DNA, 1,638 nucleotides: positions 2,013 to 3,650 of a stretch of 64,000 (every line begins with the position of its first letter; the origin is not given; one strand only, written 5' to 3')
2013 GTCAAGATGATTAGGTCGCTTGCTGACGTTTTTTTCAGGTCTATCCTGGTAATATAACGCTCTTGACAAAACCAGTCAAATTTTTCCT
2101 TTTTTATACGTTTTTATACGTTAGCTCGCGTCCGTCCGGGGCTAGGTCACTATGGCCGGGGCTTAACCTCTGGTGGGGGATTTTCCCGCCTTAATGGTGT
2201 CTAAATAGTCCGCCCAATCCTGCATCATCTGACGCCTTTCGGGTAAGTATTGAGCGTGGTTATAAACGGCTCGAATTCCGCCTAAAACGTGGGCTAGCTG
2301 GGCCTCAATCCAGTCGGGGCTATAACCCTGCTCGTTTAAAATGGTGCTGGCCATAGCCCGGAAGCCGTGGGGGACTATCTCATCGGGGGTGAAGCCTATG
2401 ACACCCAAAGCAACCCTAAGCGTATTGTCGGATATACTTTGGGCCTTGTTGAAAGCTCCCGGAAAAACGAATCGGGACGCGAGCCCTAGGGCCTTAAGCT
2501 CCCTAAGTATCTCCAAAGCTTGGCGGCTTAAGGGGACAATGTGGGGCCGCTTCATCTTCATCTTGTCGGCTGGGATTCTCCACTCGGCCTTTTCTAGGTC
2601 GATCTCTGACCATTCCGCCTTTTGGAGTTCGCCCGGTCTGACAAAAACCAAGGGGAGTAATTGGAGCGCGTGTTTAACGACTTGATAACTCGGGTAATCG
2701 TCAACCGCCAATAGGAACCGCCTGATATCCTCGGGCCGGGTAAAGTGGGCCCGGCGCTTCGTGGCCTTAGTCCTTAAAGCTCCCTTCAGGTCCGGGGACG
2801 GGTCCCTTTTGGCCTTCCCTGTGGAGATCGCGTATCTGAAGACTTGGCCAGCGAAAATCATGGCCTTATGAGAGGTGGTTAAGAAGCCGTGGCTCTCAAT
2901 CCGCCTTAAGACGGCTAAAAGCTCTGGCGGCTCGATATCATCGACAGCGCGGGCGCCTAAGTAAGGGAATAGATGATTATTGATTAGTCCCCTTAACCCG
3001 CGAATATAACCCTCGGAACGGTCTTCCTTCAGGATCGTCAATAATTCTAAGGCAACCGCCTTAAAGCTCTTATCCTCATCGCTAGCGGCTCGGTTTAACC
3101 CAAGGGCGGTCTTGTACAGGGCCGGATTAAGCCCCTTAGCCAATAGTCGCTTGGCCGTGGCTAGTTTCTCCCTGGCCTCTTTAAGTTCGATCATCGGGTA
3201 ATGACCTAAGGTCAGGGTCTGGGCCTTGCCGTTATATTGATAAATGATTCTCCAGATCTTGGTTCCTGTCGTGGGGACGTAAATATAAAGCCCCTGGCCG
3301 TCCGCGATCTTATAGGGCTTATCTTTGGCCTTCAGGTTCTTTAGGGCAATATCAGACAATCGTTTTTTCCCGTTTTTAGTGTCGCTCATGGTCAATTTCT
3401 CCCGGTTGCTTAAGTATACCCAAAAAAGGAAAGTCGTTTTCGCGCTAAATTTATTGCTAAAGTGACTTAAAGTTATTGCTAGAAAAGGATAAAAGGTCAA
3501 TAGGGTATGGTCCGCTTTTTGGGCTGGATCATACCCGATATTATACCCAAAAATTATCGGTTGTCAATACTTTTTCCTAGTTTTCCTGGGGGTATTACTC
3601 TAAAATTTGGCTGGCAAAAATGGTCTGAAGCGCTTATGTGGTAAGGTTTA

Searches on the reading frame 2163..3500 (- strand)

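Call 67: search_protein_families(library=pfam, proteins=[window:2163-3500:-], max_evalue=0.00001)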
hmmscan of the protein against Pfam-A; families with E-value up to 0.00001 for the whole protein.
window:2163-3500:- (445 aa): 3 families
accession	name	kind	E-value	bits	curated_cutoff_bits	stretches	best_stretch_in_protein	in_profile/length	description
PF22022.2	Phage_int_M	-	1.5e-23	83.3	27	1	146-241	1-96/96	Phage integrase central domain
PF13356.12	Arm-DNA-bind_3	-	1e-21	77.3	27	1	48-130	1-80/83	Arm DNA-binding domain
PF00589.27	Phage_integrase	-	1.6e-18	67.5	27.1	1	254-418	3-170/172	Phage integrase family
